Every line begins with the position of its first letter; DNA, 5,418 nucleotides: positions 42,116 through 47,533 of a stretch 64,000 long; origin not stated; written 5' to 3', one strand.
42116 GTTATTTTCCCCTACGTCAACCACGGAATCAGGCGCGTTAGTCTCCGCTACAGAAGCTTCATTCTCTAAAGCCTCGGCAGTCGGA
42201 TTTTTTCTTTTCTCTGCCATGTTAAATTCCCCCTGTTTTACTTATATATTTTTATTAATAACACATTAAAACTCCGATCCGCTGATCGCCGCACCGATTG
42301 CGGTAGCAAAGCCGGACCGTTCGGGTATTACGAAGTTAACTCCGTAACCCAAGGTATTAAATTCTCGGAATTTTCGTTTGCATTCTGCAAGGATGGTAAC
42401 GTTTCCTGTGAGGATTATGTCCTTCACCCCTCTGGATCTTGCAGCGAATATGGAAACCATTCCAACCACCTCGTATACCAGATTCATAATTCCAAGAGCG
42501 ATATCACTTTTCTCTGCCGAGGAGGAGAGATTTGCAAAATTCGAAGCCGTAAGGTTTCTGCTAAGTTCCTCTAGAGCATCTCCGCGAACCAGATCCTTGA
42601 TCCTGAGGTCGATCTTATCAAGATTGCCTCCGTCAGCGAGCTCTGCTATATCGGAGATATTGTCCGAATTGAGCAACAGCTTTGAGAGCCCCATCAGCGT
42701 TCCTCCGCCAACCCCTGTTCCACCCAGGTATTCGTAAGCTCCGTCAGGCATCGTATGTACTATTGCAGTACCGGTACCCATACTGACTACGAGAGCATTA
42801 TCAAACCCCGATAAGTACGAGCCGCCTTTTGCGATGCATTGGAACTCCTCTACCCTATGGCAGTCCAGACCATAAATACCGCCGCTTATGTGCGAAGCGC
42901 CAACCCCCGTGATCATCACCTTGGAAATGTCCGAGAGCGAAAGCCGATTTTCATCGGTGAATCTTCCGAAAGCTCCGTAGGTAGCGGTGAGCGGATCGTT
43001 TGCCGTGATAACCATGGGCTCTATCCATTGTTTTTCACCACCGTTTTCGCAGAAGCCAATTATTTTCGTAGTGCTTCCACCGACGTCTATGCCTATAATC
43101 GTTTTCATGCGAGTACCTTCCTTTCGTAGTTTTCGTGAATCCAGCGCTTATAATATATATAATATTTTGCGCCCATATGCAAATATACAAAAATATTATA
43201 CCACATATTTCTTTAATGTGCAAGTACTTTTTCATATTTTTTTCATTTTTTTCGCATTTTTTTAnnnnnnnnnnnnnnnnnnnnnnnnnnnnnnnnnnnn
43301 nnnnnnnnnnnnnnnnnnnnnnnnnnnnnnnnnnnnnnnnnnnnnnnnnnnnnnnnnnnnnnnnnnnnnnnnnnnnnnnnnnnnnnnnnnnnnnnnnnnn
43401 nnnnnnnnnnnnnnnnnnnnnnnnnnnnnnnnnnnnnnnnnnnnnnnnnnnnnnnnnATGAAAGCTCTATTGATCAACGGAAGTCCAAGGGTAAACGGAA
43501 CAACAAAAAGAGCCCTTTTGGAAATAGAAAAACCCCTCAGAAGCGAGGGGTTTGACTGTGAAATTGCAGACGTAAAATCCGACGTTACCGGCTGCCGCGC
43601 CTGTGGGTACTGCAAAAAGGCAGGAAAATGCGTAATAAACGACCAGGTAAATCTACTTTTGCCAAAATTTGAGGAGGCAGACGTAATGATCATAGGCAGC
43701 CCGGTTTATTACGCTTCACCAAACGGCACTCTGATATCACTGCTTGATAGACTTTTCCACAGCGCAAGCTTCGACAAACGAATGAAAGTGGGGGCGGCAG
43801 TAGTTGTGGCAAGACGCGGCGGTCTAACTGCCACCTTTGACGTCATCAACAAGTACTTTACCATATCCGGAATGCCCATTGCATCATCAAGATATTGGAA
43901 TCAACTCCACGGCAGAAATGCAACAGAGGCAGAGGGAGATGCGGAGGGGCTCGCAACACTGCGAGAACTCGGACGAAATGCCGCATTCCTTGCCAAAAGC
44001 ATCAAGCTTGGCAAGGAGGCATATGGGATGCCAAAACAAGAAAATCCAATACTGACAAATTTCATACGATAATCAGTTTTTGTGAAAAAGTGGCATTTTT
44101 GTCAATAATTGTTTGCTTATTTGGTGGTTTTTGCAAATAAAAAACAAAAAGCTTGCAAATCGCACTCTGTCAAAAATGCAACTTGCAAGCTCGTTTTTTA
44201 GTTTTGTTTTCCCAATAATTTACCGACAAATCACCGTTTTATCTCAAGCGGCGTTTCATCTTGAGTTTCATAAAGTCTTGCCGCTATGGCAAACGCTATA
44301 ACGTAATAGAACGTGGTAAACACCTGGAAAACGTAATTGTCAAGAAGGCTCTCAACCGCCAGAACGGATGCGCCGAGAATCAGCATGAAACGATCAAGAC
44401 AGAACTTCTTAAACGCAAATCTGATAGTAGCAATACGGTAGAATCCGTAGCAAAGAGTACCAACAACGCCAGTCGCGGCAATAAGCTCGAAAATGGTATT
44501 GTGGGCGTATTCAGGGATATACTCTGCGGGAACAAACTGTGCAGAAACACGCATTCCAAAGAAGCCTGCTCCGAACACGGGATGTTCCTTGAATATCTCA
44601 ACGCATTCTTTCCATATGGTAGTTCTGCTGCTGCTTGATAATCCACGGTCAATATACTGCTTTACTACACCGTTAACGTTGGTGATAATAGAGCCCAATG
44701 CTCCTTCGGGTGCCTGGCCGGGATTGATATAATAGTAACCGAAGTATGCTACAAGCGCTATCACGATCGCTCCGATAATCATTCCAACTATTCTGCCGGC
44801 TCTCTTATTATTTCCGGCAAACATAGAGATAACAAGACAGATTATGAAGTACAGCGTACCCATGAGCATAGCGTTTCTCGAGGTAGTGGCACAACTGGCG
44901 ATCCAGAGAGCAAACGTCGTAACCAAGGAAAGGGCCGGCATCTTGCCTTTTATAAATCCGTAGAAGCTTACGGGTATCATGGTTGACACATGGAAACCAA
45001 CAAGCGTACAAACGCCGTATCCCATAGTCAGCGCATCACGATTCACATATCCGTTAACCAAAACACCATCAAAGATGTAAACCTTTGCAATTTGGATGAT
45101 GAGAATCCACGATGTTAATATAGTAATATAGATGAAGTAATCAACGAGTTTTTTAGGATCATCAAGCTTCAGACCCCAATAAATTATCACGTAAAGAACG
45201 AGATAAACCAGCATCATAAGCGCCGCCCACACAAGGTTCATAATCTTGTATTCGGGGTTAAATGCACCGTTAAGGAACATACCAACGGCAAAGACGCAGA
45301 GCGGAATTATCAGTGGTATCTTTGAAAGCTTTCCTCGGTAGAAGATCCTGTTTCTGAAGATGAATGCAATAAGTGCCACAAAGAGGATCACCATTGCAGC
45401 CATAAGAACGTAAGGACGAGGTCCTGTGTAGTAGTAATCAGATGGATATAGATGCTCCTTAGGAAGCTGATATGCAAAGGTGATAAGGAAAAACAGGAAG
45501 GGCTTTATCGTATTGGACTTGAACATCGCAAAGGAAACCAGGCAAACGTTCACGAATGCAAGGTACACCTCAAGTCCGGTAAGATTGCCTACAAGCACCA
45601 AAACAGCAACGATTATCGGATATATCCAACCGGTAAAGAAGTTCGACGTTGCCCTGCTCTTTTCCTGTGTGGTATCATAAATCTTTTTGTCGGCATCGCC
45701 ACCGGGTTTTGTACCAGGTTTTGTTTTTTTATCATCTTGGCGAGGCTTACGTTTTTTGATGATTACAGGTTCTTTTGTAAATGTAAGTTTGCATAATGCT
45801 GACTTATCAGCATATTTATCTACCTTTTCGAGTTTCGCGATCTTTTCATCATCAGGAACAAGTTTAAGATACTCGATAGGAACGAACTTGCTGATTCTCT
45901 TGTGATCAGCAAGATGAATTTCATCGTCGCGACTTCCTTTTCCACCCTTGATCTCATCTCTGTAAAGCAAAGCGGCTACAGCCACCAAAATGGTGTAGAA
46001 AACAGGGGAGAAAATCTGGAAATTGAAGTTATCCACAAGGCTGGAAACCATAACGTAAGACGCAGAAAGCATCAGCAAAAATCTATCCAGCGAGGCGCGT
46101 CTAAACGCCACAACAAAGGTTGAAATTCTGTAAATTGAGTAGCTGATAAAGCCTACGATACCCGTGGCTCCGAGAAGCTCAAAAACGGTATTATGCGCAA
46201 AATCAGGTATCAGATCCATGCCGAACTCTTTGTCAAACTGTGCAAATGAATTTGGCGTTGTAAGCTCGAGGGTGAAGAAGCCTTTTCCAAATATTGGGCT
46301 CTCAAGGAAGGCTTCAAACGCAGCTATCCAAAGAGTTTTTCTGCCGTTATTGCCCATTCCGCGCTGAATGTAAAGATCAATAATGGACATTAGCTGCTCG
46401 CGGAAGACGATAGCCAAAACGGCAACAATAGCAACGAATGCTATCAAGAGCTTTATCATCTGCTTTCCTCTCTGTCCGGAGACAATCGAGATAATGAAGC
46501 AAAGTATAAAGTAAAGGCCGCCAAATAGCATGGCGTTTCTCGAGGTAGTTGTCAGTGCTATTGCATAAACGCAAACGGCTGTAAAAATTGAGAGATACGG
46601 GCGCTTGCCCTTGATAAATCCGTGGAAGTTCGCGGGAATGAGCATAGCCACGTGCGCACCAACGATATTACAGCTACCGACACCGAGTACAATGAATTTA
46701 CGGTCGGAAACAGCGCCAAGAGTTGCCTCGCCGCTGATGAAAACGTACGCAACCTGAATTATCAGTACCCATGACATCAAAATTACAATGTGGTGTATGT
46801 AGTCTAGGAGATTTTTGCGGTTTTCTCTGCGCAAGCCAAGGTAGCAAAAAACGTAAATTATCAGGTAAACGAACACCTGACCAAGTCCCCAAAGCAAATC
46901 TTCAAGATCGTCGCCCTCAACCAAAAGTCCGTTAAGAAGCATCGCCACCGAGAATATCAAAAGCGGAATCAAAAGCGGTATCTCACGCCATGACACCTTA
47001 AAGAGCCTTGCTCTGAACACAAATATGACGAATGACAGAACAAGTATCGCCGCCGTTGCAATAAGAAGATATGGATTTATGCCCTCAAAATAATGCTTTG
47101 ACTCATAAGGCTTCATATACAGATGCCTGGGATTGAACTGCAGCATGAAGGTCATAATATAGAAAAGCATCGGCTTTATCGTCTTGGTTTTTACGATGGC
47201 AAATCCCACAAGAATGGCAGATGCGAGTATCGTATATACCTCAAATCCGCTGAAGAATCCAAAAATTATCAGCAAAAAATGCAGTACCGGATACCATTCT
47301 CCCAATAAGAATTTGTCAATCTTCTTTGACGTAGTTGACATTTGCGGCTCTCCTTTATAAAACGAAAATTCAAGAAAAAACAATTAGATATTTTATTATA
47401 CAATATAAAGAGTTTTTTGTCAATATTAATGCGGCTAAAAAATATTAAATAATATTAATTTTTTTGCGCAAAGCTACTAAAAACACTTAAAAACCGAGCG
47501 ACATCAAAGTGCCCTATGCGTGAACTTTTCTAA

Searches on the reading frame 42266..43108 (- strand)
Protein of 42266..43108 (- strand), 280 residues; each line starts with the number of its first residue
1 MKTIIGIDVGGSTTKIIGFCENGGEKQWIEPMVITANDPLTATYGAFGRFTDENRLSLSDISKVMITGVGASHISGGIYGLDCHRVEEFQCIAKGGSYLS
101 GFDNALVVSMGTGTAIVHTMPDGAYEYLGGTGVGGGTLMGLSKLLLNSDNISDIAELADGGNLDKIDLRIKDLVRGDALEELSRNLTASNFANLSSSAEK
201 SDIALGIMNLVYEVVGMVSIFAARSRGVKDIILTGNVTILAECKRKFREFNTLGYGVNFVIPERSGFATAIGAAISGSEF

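Call 9: search_protein_families(library=pfam, proteins=[window:42269-43108:-])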
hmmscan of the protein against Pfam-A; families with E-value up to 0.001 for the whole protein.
window:42269-43108:- (280 aa): 2 families
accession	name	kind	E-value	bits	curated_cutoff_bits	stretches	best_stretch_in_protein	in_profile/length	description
PF03630.20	Fumble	-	1.8e-21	77.1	28.5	1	106-237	150-292/334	Fumble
PF01869.26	BcrAD_BadFG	-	2.6e-07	30.9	31.5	1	5-275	1-269/271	BadF/BadG/BcrA/BcrD ATPase family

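Call 14: find_encoding_contigs(protein=window:42266-43108:-, flank=10000, max_places=6)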
Protein window:42266-43108:- (280 aa): no gene with exactly this product is on record in the collection.

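Call 39: find_related_loci(query=window:42269-43108:-, collection=genome_contigs, flank=10000)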
Query window:42269-43108:- (280 aa) in genome_contigs; peptide patterns used: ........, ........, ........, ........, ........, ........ (x = any residue, [..] = any of these).
122 stretches matched a pattern; 5 encode a relative of the query (tblastn E <= 1e-3); 5 distinct loci.
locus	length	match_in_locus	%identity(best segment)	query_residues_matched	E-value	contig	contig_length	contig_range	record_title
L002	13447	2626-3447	61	1-275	7e-95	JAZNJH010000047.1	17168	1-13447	MAG: Eubacteriales bacterium isolate T1900044680_TS20190146.MAGScoT_cleanbin_000032 SGB_1683_k141_2595810, whole genome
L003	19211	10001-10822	58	1-276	4e-93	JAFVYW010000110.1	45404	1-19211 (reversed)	MAG: Clostridia bacterium isolate RGIG5520 Sheep_Colon.Co__c2647274, whole genome shotgun sequence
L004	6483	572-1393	59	1-275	8e-93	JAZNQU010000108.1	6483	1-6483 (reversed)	MAG: Eubacteriales bacterium isolate T1900044823_TS20190289.MAGScoT_cleanbin_000031 SGB_2853_k141_1586078, whole genome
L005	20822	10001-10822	56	1-275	6e-89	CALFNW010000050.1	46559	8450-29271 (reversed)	MAG TPA_asm: uncultured Clostridia bacterium isolate SRR1747065_bin.139_CONCOCT_v1.1_MAG genome assembly, contig: ERZ808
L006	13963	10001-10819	58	1-275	6e-88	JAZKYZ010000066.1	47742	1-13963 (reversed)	MAG: Eubacteriales bacterium isolate T1900045094_TC20190088.MAGScoT_cleanbin_000002 SGB_4727_k141_2242458, whole genome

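Call 43: search_protein_families(library=pfam, proteins=[L003:10859-18757:+], max_evalue=0.1)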
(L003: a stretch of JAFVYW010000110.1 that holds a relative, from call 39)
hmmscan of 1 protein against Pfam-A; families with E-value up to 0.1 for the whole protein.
L003:10859-18757:+ (2633 aa): 0 families

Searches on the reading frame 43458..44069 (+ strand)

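Call 9: search_protein_families(library=pfam, proteins=[window:43458-44069:+])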
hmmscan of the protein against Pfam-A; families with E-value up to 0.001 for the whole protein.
window:43458-44069:+ (204 aa): 2 families
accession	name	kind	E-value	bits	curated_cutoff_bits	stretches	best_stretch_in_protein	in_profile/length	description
PF03358.20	FMN_red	-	4.1e-24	85.3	24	1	1-147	1-145/152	NADPH-dependent FMN reductase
PF02525.22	Flavodoxin_2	-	1.9e-05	24.9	27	1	1-122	1-136/198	Flavodoxin-like fold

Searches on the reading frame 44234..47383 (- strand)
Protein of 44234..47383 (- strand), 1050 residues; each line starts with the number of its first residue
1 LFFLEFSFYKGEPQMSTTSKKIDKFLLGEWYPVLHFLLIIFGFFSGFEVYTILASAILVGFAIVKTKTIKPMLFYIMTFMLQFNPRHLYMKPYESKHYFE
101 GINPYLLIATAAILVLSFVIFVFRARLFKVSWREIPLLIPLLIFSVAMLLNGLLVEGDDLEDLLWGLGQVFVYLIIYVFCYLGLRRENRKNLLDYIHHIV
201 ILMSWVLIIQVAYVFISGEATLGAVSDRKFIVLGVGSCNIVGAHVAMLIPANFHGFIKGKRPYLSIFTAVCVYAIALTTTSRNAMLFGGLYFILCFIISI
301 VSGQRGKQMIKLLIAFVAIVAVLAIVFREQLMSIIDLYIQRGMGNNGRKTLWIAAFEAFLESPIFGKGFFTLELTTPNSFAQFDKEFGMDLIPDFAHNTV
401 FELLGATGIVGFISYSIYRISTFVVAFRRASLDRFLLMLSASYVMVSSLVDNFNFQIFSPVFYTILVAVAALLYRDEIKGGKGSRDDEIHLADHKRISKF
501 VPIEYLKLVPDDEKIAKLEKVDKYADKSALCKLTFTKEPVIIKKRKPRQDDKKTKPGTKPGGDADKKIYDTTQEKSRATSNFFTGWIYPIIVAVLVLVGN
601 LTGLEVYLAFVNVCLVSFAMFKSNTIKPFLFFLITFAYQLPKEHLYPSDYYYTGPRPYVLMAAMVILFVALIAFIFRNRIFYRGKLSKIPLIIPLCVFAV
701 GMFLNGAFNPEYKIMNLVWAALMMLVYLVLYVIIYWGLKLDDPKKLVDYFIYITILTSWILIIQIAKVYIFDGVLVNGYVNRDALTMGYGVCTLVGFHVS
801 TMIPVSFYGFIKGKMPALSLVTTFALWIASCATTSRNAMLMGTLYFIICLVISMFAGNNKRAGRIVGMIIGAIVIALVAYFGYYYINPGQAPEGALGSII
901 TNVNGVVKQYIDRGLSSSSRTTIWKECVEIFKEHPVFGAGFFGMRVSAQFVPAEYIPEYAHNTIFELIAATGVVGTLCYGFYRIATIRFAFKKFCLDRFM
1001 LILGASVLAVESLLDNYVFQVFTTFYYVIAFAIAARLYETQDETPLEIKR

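Call 9: search_protein_families(library=pfam, proteins=[window:44234-47383:-])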
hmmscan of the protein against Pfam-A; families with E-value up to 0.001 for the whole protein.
window:44234-47383:- (1050 aa): 1 family
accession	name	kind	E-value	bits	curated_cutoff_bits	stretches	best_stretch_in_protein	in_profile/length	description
PF04932.20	Wzy_C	-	3.1e-31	108.6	31.7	2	823-979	3-148/149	O-Antigen ligase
